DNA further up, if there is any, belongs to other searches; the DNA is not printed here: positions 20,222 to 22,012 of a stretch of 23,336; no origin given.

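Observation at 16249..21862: Mrp/Mbh/Mbx-type membrane module (E-F-G-split B-C-D-D') without catalytic subunits, abutting an IS element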

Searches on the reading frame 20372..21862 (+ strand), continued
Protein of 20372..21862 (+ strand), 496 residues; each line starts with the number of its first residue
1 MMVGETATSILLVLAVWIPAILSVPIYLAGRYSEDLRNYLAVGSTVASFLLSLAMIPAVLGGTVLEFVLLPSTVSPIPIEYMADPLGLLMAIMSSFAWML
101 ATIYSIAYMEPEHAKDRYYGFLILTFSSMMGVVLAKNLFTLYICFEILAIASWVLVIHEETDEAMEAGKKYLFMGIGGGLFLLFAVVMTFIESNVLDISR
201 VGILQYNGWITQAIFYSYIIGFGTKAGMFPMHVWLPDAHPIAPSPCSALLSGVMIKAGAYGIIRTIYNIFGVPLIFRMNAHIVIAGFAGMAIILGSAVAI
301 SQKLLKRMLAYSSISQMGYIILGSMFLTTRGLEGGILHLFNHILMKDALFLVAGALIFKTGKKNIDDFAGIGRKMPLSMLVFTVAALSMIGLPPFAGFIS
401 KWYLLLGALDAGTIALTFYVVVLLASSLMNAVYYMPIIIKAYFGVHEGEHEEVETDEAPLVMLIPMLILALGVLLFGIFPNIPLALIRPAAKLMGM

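Call 26: find_homologous_proteins(query=window:20372-21862:+, max_evalue=1e-30)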
Query window:20372-21862:+ (496 aa): 3794 proteins with E <= 1e-30 among 8000 candidates; the best 120 are listed.
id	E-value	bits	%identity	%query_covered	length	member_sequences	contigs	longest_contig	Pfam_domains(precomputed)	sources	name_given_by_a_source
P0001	0.0e+0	1053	100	100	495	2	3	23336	PF00662.27,PF00361.26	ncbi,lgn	ncbi:MAG: complex I subunit 5 family protein [Candidatus Hydrothermarchaeales archaeon]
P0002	5.3e-235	799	75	99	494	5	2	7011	PF00662.27,PF00361.26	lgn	-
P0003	8.1e-230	782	74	100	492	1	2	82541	PF00361.26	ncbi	ncbi:MAG: proton-conducting transporter membrane subunit [Candidatus Hydrothermarchaeales archaeon]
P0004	1.2e-229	781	72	99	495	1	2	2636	PF00662.27,PF00361.26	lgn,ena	-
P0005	2.2e-229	781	73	99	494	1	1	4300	PF00662.27,PF00361.26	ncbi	-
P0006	4.5e-228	776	73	99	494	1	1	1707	PF00662.27,PF00361.26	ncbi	-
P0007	9.1e-207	706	66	100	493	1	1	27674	PF00662.27,PF00361.26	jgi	jgi:multicomponent Na+:H+ antiporter subunit D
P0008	1.6e-203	695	66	100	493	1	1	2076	PF00662.27,PF00361.26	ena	-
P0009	7.0e-201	687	66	100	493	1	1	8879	PF00662.27,PF00361.26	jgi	-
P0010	2.3e-200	685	64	100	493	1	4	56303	PF00662.27,PF00361.26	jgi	jgi:multicomponent Na+:H+ antiporter subunit D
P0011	5.2e-199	680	65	100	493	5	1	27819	PF00662.27,PF00361.26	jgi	jgi:multicomponent Na+:H+ antiporter subunit D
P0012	2.3e-198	678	66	95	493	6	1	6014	PF00662.27,PF00361.26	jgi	jgi:multicomponent Na+:H+ antiporter subunit D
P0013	1.1e-196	673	64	100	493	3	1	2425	PF00662.27,PF00361.26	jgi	jgi:multicomponent Na+:H+ antiporter subunit D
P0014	2.5e-194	665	64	99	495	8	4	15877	PF00662.27,PF00361.26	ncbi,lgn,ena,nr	ncbi:MAG TPA: monovalent cation/H+ antiporter subunit D family protein [Euryarchaeota archaeon]|nr:h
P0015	5.3e-194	664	63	99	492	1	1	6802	PF00662.27,PF00361.26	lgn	-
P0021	1.4e-174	600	58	98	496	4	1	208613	PF00662.27,PF00361.26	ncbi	-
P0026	3.3e-155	536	53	98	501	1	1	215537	PF00662.27,PF00361.26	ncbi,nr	ncbi:monovalent cation/H+ antiporter subunit D family protein [archaeon SCG-AAA382B04]|nr:monovalent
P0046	3.8e-139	483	49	98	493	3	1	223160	PF00662.27,PF00361.26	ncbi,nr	ncbi:complex I subunit 5 family protein [Dethiobacter alkaliphilus]|nr:monovalent cation/H+ antiport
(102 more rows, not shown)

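Call 27: find_encoding_contigs(protein=P0001, flank=10000, max_places=6)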
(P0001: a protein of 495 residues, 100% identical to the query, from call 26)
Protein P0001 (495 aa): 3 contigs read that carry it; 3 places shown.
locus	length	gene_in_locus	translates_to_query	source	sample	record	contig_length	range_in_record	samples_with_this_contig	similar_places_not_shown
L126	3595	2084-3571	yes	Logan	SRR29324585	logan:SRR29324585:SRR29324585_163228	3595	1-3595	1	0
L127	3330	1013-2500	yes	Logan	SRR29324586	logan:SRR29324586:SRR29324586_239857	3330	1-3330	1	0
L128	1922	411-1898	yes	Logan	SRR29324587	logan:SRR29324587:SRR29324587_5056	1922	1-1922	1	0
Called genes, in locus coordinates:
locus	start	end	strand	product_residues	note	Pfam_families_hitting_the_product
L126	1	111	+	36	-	?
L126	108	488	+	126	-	PF00420:Oxidored_q2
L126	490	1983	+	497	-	PF00662:Proton_antipo_N (weak), PF00361:Proton_antipo_M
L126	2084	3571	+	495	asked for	PF00662:Proton_antipo_N (weak), PF00361:Proton_antipo_M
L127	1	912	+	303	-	?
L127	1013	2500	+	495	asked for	PF00662:Proton_antipo_N (weak), PF00361:Proton_antipo_M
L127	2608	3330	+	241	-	?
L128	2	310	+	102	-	?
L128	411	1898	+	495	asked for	PF00662:Proton_antipo_N (weak), PF00361:Proton_antipo_M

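Call 28: find_encoding_contigs(protein=P0002, flank=10000, max_places=4)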
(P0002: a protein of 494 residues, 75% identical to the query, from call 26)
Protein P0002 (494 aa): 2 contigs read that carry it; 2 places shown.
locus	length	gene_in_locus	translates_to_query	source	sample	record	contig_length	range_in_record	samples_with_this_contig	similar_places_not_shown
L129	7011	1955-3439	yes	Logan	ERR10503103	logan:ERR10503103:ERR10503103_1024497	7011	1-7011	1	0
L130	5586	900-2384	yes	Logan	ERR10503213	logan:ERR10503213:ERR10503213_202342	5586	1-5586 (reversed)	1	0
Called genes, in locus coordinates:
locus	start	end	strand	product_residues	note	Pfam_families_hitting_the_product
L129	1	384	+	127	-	?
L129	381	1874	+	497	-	PF00662:Proton_antipo_N, PF00361:Proton_antipo_M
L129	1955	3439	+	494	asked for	PF00662:Proton_antipo_N (weak), PF00361:Proton_antipo_M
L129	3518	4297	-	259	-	PF01493:GXGXG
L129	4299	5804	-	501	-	PF12838:Fer4_7 (weak), PF13237:Fer4_10 (weak), PF14697:Fer4_21 (weak), PF04898:Glu_syn_central (weak), PF01645:Glu_synthase, PF04898:Glu_syn_central (weak), PF00478:IMPDH, PF03060:NMO (weak), +2 more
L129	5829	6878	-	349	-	PF00310:GATase_2, PF13522:GATase_6 (weak), PF13537:GATase_7 (faint)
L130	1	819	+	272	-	?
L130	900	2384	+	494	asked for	PF00662:Proton_antipo_N (weak), PF00361:Proton_antipo_M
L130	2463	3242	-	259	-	PF01493:GXGXG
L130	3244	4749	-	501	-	PF12838:Fer4_7 (weak), PF13187:Fer4_9 (weak), PF13237:Fer4_10 (weak), PF14697:Fer4_21 (weak), PF04898:Glu_syn_central (weak), PF01645:Glu_synthase, PF04898:Glu_syn_central (weak), PF00478:IMPDH, +2 more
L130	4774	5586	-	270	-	?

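Call 42: find_encoding_contigs(protein=P0010, flank=10000, max_places=2)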
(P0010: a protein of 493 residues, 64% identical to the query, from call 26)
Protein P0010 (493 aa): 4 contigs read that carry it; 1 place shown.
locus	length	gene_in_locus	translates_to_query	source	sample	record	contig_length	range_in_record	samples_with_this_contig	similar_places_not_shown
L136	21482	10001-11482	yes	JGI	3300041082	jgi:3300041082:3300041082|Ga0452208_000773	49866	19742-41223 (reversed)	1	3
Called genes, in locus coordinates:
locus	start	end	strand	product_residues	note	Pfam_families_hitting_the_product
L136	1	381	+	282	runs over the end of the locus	PF08501:Shikimate_dh_N, PF18317:SDH_C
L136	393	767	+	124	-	-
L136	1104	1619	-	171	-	PF02224:Cytidylate_kin (faint), PF13238:AAA_18, PF01202:SKI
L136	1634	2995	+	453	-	PF01488:Shikimate_DH (faint), PF03446:NAD_binding_2, PF03807:F420_oxidored, PF07991:KARI_N (weak), PF02153:PDH_N, PF20463:PDH_C, PF03147:FDX-ACB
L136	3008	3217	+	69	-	-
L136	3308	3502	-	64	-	-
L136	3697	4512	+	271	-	PF01113:DapB_N, PF05173:DapB_C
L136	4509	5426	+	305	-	PF00126:HTH_1, PF03466:LysR_substrate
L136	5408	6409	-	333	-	-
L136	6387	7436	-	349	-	PF13167:GTP-bdg_N, PF16360:GTP-bdg_M, PF01926:MMR_HSR1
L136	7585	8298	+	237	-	PF22175:Ogg-HhH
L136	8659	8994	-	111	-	PF01022:HTH_5 (weak)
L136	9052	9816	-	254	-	-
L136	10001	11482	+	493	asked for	PF00662:Proton_antipo_N (weak), PF00361:Proton_antipo_M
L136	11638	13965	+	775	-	PF00662:Proton_antipo_N, PF10125:NADHdeh_related (weak), PF00361:Proton_antipo_M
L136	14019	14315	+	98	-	-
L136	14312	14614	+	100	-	-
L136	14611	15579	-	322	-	PF04055:Radical_SAM, PF13353:Fer4_12, PF06463:Mob_synth_C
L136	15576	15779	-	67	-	-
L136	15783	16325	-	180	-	PF00994:MoCF_biosynth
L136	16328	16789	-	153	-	PF01967:MoaC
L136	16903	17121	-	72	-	PF01423:LSM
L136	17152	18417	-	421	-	PF01979:Amidohydro_1, PF07969:Amidohydro_3 (weak)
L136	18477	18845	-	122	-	PF13473:Cupredoxin_1 (weak)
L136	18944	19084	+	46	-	-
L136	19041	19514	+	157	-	PF01161:PBP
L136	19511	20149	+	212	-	PF13207:AAA_17, PF13238:AAA_18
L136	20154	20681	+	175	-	PF01956:EMC3_TMCO1, PF13858:DUF4199 (weak)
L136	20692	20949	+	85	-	PF01199:Ribosomal_L34e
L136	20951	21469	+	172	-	PF01121:CoaE (faint), PF13189:Cytidylate_kin2, PF13207:AAA_17, PF13238:AAA_18, PF13671:AAA_33 (faint), PF02224:Cytidylate_kin (weak)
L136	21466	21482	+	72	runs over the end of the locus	PF00467:KOW (weak)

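Call 43: find_encoding_contigs(protein=P0021, flank=10000, max_places=2)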
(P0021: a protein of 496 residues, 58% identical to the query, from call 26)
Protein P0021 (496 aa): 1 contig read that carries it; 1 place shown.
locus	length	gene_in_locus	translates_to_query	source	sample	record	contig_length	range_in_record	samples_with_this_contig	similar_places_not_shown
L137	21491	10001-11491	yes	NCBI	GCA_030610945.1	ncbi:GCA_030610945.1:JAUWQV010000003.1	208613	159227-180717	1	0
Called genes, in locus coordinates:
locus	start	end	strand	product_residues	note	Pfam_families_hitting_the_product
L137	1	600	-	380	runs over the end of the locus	PF00155:Aminotran_1_2, PF00266:Aminotran_5 (weak), PF01053:Cys_Met_Meta_PP (weak)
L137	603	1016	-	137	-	PF00885:DMRL_synthase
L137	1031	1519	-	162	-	PF00885:DMRL_synthase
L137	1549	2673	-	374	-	PF00266:Aminotran_5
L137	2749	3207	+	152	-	-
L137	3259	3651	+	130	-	PF00731:AIRC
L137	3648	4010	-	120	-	PF01903:CbiX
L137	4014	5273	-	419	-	PF01964:ThiC_Rad_SAM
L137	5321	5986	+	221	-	PF23023:Anti-Pycsar_Apyc1 (faint), PF00753:Lactamase_B, PF19583:ODP (weak), PF12706:Lactamase_B_2 (weak)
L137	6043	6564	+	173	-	PF01899:MNHE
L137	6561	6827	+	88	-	PF04066:MrpF_PhaF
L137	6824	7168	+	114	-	PF03334:PhaG_MnhG_YufB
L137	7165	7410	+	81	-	PF13244:MbhD, PF00499:Oxidored_q3 (weak)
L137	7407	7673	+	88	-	PF20501:MbhE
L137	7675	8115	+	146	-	PF04039:MnhB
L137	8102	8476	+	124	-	PF00420:Oxidored_q2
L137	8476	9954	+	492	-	PF00662:Proton_antipo_N (weak), PF10125:NADHdeh_related (faint), PF00361:Proton_antipo_M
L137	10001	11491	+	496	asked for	PF00662:Proton_antipo_N, PF00361:Proton_antipo_M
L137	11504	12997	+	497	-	PF00361:Proton_antipo_M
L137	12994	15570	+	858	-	PF00662:Proton_antipo_N (weak), PF00361:Proton_antipo_M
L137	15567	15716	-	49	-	-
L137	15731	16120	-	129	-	-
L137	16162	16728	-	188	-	PF01813:ATP-synt_D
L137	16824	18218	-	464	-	PF02874:ATP-synt_ab_N, PF00006:ATP-synt_ab, PF22919:ATP-synt_VA_C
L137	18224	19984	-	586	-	PF02874:ATP-synt_ab_N, PF16886:ATP-synt_ab_Xtn, PF00006:ATP-synt_ab, PF22919:ATP-synt_VA_C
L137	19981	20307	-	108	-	PF01990:ATP-synt_F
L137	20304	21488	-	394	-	PF01992:vATP-synt_AC39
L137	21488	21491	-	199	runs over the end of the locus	PF01991:vATP-synt_E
